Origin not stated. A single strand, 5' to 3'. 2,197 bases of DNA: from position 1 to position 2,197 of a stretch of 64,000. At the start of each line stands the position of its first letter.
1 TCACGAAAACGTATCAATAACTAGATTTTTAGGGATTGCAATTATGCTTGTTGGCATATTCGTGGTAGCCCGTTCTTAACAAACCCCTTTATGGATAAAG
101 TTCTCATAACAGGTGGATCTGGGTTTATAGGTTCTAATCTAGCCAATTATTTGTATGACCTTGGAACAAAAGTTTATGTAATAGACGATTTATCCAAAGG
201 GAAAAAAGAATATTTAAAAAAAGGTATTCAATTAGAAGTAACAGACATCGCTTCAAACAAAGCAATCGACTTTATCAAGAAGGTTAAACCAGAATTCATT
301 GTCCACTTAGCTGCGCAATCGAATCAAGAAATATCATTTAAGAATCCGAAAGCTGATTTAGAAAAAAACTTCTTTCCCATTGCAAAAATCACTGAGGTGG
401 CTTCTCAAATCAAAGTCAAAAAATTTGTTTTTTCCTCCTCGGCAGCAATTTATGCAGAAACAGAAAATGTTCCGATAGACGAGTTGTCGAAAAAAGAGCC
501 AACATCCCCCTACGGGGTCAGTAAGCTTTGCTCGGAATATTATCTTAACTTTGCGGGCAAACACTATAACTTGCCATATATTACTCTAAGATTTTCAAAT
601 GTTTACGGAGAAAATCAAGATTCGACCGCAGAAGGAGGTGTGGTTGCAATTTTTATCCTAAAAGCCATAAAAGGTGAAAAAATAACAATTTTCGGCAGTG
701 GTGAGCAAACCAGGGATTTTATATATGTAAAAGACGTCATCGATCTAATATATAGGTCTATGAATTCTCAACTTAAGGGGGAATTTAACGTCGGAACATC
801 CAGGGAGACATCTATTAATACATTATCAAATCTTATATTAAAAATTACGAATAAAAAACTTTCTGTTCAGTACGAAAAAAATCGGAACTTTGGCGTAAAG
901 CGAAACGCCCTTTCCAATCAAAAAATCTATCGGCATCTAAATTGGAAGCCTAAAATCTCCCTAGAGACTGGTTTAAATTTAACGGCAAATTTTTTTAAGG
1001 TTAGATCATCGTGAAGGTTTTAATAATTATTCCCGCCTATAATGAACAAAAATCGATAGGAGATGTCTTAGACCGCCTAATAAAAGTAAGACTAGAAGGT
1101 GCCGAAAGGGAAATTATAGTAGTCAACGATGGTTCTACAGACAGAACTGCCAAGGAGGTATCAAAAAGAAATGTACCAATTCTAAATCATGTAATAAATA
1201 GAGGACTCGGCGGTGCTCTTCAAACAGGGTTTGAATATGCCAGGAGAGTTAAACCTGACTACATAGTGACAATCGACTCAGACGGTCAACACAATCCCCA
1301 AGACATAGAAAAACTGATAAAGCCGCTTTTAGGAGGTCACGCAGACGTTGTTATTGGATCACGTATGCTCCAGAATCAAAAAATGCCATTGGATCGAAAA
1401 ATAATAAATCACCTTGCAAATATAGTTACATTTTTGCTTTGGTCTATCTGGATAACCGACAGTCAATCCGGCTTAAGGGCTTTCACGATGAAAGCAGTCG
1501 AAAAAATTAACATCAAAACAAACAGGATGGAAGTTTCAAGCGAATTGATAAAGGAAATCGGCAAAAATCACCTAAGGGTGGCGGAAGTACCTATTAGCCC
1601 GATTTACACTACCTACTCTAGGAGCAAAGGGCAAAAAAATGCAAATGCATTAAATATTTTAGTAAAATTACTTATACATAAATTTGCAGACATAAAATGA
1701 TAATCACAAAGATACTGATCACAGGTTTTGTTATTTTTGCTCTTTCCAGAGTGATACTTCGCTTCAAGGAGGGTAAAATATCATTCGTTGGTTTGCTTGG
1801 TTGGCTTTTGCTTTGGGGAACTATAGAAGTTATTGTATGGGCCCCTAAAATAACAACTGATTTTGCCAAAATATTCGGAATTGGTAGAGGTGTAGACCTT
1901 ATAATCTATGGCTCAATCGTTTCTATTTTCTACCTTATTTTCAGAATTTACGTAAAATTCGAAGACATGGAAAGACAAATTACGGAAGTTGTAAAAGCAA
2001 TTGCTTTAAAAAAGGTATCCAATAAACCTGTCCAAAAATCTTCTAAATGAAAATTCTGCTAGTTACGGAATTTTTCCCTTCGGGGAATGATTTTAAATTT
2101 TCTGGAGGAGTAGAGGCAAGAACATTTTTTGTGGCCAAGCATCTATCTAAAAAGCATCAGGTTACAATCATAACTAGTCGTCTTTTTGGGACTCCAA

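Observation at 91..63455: About 63 kb of contiguous glycan-assembly genes with an unusually high density of GT-C enzymes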

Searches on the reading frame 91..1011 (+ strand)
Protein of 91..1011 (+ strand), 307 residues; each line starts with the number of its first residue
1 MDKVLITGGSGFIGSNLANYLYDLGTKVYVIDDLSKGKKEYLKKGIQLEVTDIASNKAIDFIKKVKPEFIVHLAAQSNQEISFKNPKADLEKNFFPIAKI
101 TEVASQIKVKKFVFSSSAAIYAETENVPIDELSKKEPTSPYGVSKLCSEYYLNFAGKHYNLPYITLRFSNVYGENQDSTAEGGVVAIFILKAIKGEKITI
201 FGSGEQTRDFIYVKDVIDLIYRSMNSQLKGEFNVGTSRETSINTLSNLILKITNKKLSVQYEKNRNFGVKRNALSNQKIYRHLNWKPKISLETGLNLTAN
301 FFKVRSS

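Call 3: search_protein_families(library=pfam, proteins=[window:91-1011:+], max_evalue=0.01)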
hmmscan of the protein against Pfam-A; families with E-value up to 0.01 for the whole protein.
window:91-1011:+ (307 aa): 10 families
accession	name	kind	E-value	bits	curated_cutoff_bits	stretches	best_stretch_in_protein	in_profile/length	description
PF01370.27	Epimerase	-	6.1e-55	186.7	20.9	1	4-235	1-240/240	NAD dependent epimerase/dehydratase family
PF16363.11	GDP_Man_Dehyd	-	7.3e-50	170.7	27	1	5-296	1-330/332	GDP-mannose 4,6 dehydratase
PF02719.21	Polysacc_synt_2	-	5.2e-17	62.4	20.2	1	4-260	1-254/293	Polysaccharide biosynthesis protein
PF04321.23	RmlD_sub_bind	-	5.5e-16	58.9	27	1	3-256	2-234/287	RmlD substrate binding domain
PF01073.25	3Beta_HSD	-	1.1e-10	41.5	22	1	5-218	1-223/280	3-beta hydroxysteroid dehydrogenase/isomerase family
PF07993.18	NAD_binding_4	-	2e-10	40.7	20.1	1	68-210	90-248/258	Male sterility protein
PF00070.33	Pyr_redox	-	1.2e-05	26.1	22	1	9-76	6-72/82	Pyridine nucleotide-disulphide oxidoreductase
PF13460.12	NAD_binding_10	-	0.00011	22.6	27.2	1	8-171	1-146/184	NAD(P)H-binding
PF07992.20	Pyr_redox_2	-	0.00036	20.5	26.1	1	4-68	145-207/291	Pyridine nucleotide-disulphide oxidoreductase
PF05368.20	NmrA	-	0.001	19.2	27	1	2-124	3-114/298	NmrA-like family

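Call 11: find_encoding_contigs(protein=window:91-1011:+, flank=10000, max_places=4)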
Protein window:91-1011:+ (307 aa): 11 contigs read that carry it; 4 places shown.
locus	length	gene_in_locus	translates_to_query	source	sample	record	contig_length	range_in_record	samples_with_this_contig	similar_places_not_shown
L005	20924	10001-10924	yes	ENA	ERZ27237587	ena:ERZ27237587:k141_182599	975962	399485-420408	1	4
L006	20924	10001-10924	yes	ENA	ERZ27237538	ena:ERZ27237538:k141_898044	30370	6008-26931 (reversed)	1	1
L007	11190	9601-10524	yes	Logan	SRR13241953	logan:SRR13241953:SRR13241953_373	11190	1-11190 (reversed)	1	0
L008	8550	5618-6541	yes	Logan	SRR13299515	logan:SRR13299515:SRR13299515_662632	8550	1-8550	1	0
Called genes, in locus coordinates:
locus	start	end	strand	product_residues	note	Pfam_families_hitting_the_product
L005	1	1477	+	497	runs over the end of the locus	PF13231:PMT_2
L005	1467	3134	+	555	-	PF02366:PMT, PF02516:STT3 (weak), PF13231:PMT_2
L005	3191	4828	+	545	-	PF02366:PMT (weak), PF02516:STT3, PF13231:PMT_2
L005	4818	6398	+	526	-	PF02366:PMT, PF13231:PMT_2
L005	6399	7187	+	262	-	PF00535:Glycos_transf_2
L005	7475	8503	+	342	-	PF13439:Glyco_transf_4, PF00534:Glycos_transf_1, PF13692:Glyco_trans_1_4, PF20706:GT4-conflict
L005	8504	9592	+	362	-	PF04188:Mannosyl_trans2 (weak)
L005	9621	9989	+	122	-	-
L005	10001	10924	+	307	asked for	PF00070:Pyr_redox (faint), PF01073:3Beta_HSD, PF01370:Epimerase, PF02719:Polysacc_synt_2, PF04321:RmlD_sub_bind, PF16363:GDP_Man_Dehyd, PF07993:NAD_binding_4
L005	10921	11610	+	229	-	PF00535:Glycos_transf_2, PF13641:Glyco_tranf_2_3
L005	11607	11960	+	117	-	PF10066:DUF2304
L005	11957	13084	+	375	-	PF13439:Glyco_transf_4, PF20706:GT4-conflict (weak), PF00534:Glycos_transf_1, PF13692:Glyco_trans_1_4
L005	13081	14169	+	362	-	PF13439:Glyco_transf_4, PF20706:GT4-conflict (weak), PF00534:Glycos_transf_1, PF13692:Glyco_trans_1_4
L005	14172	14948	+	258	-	PF13489:Methyltransf_23, PF13847:Methyltransf_31, PF08241:Methyltransf_11, PF08242:Methyltransf_12, PF13649:Methyltransf_25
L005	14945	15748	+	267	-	PF00535:Glycos_transf_2, PF10111:Glyco_tranf_2_2, PF13641:Glyco_tranf_2_3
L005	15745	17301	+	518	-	-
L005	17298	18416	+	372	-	PF13439:Glyco_transf_4, PF13579:Glyco_trans_4_4 (weak), PF20706:GT4-conflict, PF00534:Glycos_transf_1, PF13692:Glyco_trans_1_4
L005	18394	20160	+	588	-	-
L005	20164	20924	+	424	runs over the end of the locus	PF13439:Glyco_transf_4, PF13579:Glyco_trans_4_4 (faint), PF20706:GT4-conflict, PF00534:Glycos_transf_1, PF13692:Glyco_trans_1_4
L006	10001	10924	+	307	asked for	PF00070:Pyr_redox (faint), PF01073:3Beta_HSD, PF01370:Epimerase, PF02719:Polysacc_synt_2, PF04321:RmlD_sub_bind, PF16363:GDP_Man_Dehyd, PF07993:NAD_binding_4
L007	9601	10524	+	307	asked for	PF00070:Pyr_redox (faint), PF01073:3Beta_HSD, PF01370:Epimerase, PF02719:Polysacc_synt_2, PF04321:RmlD_sub_bind, PF16363:GDP_Man_Dehyd, PF07993:NAD_binding_4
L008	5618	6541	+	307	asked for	PF00070:Pyr_redox (faint), PF01073:3Beta_HSD, PF01370:Epimerase, PF02719:Polysacc_synt_2, PF04321:RmlD_sub_bind, PF16363:GDP_Man_Dehyd, PF07993:NAD_binding_4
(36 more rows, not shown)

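Call 52: search_protein_families(library=ncbifam, proteins=[window:91-1011:+], max_evalue=1e-10)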
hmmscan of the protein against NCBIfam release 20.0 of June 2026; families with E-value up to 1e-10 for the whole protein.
window:91-1011:+ (307 aa): 18 families
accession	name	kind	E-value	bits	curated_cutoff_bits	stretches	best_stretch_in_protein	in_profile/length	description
TIGR01179.1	galE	equivalog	1.5e-46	158.8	262.3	1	3-293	1-316/332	UDP-glucose 4-epimerase GalE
TIGR01181.1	dTDP_gluc_dehyt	equivalog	8.8e-45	153.2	365.1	1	3-303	1-312/321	dTDP-glucose 4,6-dehydratase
TIGR02197.1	heptose_epim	equivalog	9.8e-40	136.6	274.6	1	4-264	1-271/316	ADP-glyceromanno-heptose 6-epimerase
TIGR04180.1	EDH_00030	hypoth_equivalog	2.8e-35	121.8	475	1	4-289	1-296/297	NAD-dependent 4,6-dehydratase LegB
NF007490.0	PRK10084.1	subfamily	2.7e-29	102.3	649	1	3-302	2-334/361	dTDP-glucose 4,6-dehydratase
NF011728.1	PRK15181.1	equivalog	9.3e-26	90.6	760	1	3-302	17-337/348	Vi polysaccharide biosynthesis UDP-N-acetylglucosaminuronic acid C-4 epimerase TviC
NF007582.0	PRK10217.1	equivalog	1.5e-24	86.8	698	1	1-302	1-331/355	dTDP-glucose 4,6-dehydratase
NF047922.1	GDPFucSynFcl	equivalog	3.7e-24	85.7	500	1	3-302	4-301/308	GDP-L-fucose synthase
NF008360.0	PRK11150.1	equivalog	6.7e-22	78.1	452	1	4-256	2-257/310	ADP-glyceromanno-heptose 6-epimerase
TIGR02622.1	CDP_4_6_dhtase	equivalog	1.4e-19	70.5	278.45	1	3-303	6-331/352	CDP-glucose 4,6-dehydratase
NF007956.0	PRK10675.1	subfamily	1.6e-19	70.2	394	1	3-292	2-319/338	UDP-glucose 4-epimerase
TIGR01472.1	gmd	equivalog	6e-17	61.9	415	1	4-272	3-287/342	GDP-mannose 4,6-dehydratase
NF008872.0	PRK11908.1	equivalog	5.4e-15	55.3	294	1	1-256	1-274/349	bifunctional UDP-4-keto-pentose/UDP-xylose synthase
TIGR01777.1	yfcH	hypoth_equivalog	7.4e-15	55.3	207.35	1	4-255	1-243/292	TIGR01777 family oxidoreductase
NF041015.1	UDPsulfquin_syn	equivalog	2.4e-14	53.1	575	0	135-270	176-328/384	UDP-sulfoquinovose synthase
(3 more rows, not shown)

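Call 59: search_protein_families(library=pfam, proteins=[L005:9621-9986:+, L005:8504-9589:+, L005:6399-7184:+, L005:1467-3131:+, L005:3191-4825:+], max_evalue=0.1)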
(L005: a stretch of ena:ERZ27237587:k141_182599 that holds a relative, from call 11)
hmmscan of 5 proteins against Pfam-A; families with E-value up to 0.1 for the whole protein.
L005:9621-9986:+ (122 aa): 4 families
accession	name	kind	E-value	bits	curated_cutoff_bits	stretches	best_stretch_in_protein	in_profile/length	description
PF00893.25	Multi_Drug_Res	-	0.0002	22.3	23.7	1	51-111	32-92/93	Small Multidrug Resistance protein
PF00892.27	EamA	-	0.00024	21.8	28.2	1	48-120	63-134/135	EamA-like transporter family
PF00510.24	COX3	-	0.048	13.9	23.8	0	76-114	9-47/258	Cytochrome c oxidase subunit III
PF10639.15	TMEM234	-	0.07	13.7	30.1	1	18-119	12-112/113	Putative transmembrane family 234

L005:8504-9589:+ (362 aa): 1 family
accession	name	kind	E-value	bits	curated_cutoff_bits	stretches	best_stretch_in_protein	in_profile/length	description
PF04188.19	Mannosyl_trans2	-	4.5e-06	26.7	22.4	1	47-186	53-203/443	Mannosyltransferase (PIG-V)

L005:6399-7184:+ (262 aa): 6 families
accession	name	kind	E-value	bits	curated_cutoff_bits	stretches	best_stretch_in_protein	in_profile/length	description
PF00535.33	Glycos_transf_2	-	2.9e-21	76.6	23.3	1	10-100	1-99/168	Glycosyl transferase family 2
PF13704.12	Glyco_tranf_2_4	-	0.0002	22.2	27.5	1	18-92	3-84/98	Glycosyl transferase family 2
PF10111.15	Glyco_tranf_2_2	-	0.0021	18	27.3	1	15-106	6-108/276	Glycosyltransferase like family 2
PF20260.4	PUA_4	-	0.0094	16.5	23.9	1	32-56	17-41/48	RNA methyltransferase PUA domain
PF13641.12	Glyco_tranf_2_3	-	0.066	13.7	27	1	9-100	3-107/230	Glycosyltransferase like family 2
PF13896.12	Glyco_transf_49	-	0.069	12.9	27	1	48-107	96-158/329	Glycosyl-transferase for dystroglycan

L005:1467-3131:+ (555 aa): 5 families
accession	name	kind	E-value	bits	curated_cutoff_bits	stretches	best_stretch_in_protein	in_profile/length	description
PF13231.12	PMT_2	-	3.7e-14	53.7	26.1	1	73-222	4-152/160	Dolichyl-phosphate-mannose-protein mannosyltransferase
PF02366.24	PMT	-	4.5e-09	36.7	22.7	1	64-174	56-172/245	Dolichyl-phosphate-mannose-protein mannosyltransferase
PF02516.20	STT3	-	3.8e-07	30.4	24.5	1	78-254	85-262/405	Oligosaccharyl transferase STT3, N-terminal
PF11833.13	CPP1-like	-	0.052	13.6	28.4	0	365-420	116-165/196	Protein CHAPERONE-LIKE PROTEIN OF POR1-like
PF16468.10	DUF5049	-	0.089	13.1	28.7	0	433-451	33-51/57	Domain of unknown function (DUF5049)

L005:3191-4825:+ (545 aa): 3 families
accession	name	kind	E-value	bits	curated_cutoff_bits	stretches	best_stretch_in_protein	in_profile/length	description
PF13231.12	PMT_2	-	2.5e-11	44.5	26.1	1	67-217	6-157/160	Dolichyl-phosphate-mannose-protein mannosyltransferase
PF02516.20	STT3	-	2.1e-09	37.8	24.5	1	69-226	81-245/405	Oligosaccharyl transferase STT3, N-terminal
PF02366.24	PMT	-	5e-06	26.7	22.7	1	8-223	5-233/245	Dolichyl-phosphate-mannose-protein mannosyltransferase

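Call 76: search_solved_structures(query=L005:6399-7184:+, max_evalue=0.001)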
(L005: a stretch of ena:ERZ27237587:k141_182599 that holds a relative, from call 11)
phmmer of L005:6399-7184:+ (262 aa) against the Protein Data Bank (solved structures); distinct sequences matched with E-value up to 0.001: 15.
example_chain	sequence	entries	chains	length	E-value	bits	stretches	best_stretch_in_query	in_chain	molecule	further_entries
22ao_A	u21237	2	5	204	4.6e-14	55.5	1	7-161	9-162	GmaR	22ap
7msp_A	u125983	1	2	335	2.6e-08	36.7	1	9-94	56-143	SPbeta prophage-derived glycosyltransferase SunS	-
7msn_A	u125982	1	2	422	2.9e-08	36.5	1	9-94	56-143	SPbeta prophage-derived glycosyltransferase SunS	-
7msk_A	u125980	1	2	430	3e-07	33.2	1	9-93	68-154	Glyco_trans_2-like domain-containing protein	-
6p61_A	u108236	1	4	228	8e-07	31.8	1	6-99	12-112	Glycosyltransferase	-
5mlz_A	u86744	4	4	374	2e-05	27.2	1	7-107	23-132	Dolichol monophosphate mannose synthase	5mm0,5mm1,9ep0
2z87_A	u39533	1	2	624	5.6e-05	25.7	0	6-98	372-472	Chondroitin synthase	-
2z86_A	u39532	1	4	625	5.6e-05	25.7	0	6-98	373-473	Chondroitin synthase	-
8bz4_A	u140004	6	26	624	5.6e-05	25.7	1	4-110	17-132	Glycosyltransferase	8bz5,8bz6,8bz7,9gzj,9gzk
8bz8_A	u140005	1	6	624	5.7e-05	25.7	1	4-110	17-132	Glycosyltransferase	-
9omm_A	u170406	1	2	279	0.00031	23.3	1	9-101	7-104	Glycosyltransferase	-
9omh_A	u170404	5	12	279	0.00031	23.3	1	9-101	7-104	Glycosyltransferase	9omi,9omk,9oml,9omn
9omj_A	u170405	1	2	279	0.00035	23.1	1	9-101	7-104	Glycosyltransferase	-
5tze_C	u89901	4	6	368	0.00047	22.7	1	8-101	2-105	Glycosyl transferase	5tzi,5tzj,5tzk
5tz8_A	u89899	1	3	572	0.00073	22.1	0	8-101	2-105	Glycosyl transferase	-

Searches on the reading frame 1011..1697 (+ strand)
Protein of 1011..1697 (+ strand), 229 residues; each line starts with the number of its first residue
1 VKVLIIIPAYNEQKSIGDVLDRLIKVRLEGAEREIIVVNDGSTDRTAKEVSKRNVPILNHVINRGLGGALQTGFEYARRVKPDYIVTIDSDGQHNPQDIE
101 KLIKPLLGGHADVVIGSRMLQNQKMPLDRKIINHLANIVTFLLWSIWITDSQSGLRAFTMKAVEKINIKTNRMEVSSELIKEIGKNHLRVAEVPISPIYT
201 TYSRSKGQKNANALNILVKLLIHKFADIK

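Call 3: search_protein_families(library=pfam, proteins=[window:1011-1697:+], max_evalue=0.01)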
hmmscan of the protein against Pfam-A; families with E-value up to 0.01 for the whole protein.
window:1011-1697:+ (229 aa): 3 families
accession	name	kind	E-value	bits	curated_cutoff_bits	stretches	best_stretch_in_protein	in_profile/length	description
PF00535.33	Glycos_transf_2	-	7.8e-31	107.7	23.3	1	5-165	2-166/168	Glycosyl transferase family 2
PF13641.12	Glyco_tranf_2_3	-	1e-06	29.4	27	1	3-125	3-130/230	Glycosyltransferase like family 2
PF10111.15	Glyco_tranf_2_2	-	9.2e-05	22.5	27.3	1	5-104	2-104/276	Glycosyltransferase like family 2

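Call 20: search_protein_families(library=ncbifam, proteins=[window:1011-1697:+], max_evalue=0.001)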
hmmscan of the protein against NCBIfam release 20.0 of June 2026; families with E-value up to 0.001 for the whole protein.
window:1011-1697:+ (229 aa): 19 families
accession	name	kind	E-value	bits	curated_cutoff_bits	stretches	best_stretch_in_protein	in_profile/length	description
NF058614.1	PPMAGASynPpgS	equivalog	1.8e-49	168.2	370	1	3-223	2-222/226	polyprenyl-phospho-N-acetylgalactosaminyl synthase PpgS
TIGR04182.1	glyco_TIGR04182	equivalog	1.3e-31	110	325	1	3-199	2-190/293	S-layer glycoprotein N-glycosyltransferase AglJ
NF041391.1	DPhHxTase_Halo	equivalog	3.1e-15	55.8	375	1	9-196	3-182/213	dolichyl-phosphate hexose transferase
NF047588.1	GlcsyltransPgfSStrep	equivalog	4.5e-15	55.7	500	1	1-169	1-170/308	glycosyltransferase PgfS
NF007986.1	PRK10714.1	equivalog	1.6e-14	53.7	529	1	2-165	7-171/316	undecaprenyl-phosphate 4-deoxy-4-formamido-L-arabinose transferase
TIGR03937.1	PgaC_IcaA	equivalog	2.7e-13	49.6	422.3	1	2-107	46-151/407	poly-beta-1,6-N-acetyl-D-glucosamine synthase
NF041875.1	EPS_EpsD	equivalog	1.7e-10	40.9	370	1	5-122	3-119/325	exopolysaccharide biosynthesis glycosyltransferase EpsD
TIGR03469.1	HpnB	hypoth_equivalog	8.6e-10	38.2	379.25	1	2-114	45-168/386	hopene-associated glycosyltransferase HpnB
NF007482.0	PRK10073.1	equivalog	3.1e-09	36.3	423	1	2-114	7-118/334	glycosyltransferase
TIGR04283.1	glyco_like_mftF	equivalog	3.2e-09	36.7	182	1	5-78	3-72/221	TIGR04283 family arsenosugar biosynthesis glycosyltransferase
NF010496.0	PRK13915.1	equivalog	1.9e-08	33.7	262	1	2-108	32-144/307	glucosyl-3-phosphoglycerate synthase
NF041865.1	EpsU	equivalog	4.1e-07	29.4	700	1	3-99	41-140/394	exopolysaccharide biosynthesis GT2 family glycosyltransferase EpsU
NF047683.1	TeichurnBiosyTuaG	equivalog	2.7e-06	27.2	400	1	3-128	8-134/252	teichuronic acid biosynthesis protein TuaG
NF038302.1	EPS_HpsE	equivalog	3.6e-06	26.2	300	1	3-57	3-58/307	hormogonium polysaccharide biosynthesis glycosyltransferase HpsE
NF045692.1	OglycostaseCruG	equivalog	6.9e-06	25.2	600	1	2-114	42-160/386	2'-O-glycosyltransferase CruG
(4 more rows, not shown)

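Call 63: search_solved_structures(query=window:1011-1697:+, max_evalue=0.00001)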
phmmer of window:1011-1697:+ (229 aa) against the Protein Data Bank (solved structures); distinct sequences matched with E-value up to 0.00001: 12.
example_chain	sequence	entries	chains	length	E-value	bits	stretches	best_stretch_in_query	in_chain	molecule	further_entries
5mlz_A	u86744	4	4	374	1e-18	71.1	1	1-196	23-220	Dolichol monophosphate mannose synthase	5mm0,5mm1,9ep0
9bhc_C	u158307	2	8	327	8.4e-12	48.5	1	2-158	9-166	Undecaprenyl-phosphate 4-deoxy-4-formamido-L-arabinose transferase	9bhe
9hwj_A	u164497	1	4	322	9.1e-12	48.4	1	2-137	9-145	Undecaprenyl-phosphate 4-deoxy-4-formamido-L-arabinose transferase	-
8vxh_A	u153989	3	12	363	1.1e-11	48.1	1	2-158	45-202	Undecaprenyl-phosphate 4-deoxy-4-formamido-L-arabinose transferase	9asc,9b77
6p61_A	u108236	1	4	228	2.2e-09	40.6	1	3-101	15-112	Glycosyltransferase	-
5eke_A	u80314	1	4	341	6.5e-09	39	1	3-119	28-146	Uncharacterized glycosyltransferase sll0501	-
5ekp_C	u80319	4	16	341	6.5e-09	39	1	3-119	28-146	Uncharacterized glycosyltransferase sll0501 | Glycosyltransferase sll0501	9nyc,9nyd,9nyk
9nye_A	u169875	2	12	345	6.7e-09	39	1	3-119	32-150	Glycosyltransferase sll0501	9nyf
5tze_C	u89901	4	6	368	3.6e-07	33.3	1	1-116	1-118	Glycosyl transferase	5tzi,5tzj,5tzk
5tz8_A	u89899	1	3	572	7.7e-07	32.2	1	1-116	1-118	Glycosyl transferase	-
9jma_A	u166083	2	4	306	8.5e-07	32.1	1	2-115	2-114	GalNAc(5)-diNAcBac-PP-undecaprenol beta-1,3-glucosyltransferase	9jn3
5hea_A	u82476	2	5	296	3e-06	30.3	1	3-115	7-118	Putative glycosyltransferase (GalT1)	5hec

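Call 88: list_cluster_members(proteins=[P0001, window:1011-1697:+, window:46547-48481:+])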
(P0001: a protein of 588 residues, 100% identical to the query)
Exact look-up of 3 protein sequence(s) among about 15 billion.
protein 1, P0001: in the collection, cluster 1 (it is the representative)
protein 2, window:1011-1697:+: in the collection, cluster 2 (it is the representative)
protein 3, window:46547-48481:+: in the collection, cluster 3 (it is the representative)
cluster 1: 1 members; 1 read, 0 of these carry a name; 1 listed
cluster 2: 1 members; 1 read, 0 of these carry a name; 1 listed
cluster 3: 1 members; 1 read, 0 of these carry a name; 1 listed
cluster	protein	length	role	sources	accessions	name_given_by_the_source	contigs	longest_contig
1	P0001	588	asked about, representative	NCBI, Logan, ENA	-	-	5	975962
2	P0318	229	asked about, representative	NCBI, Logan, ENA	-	-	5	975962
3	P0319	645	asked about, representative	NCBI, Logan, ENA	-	-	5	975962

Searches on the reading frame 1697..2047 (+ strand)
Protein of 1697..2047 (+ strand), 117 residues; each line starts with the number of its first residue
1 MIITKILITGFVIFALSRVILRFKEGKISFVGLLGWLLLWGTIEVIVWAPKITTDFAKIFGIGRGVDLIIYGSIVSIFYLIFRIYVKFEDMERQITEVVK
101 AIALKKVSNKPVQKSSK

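Call 3: search_protein_families(library=pfam, proteins=[window:1697-2047:+], max_evalue=0.01)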
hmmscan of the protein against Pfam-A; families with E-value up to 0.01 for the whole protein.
window:1697-2047:+ (117 aa): 1 family
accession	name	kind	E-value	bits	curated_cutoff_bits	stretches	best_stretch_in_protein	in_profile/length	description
PF10066.14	DUF2304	-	3.8e-21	75.8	25.5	1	5-106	3-104/106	Uncharacterized conserved protein (DUF2304)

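Call 20: search_protein_families(library=ncbifam, proteins=[window:1697-2047:+], max_evalue=0.001)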
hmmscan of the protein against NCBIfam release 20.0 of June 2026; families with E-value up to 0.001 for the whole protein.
window:1697-2047:+ (117 aa): 0 families
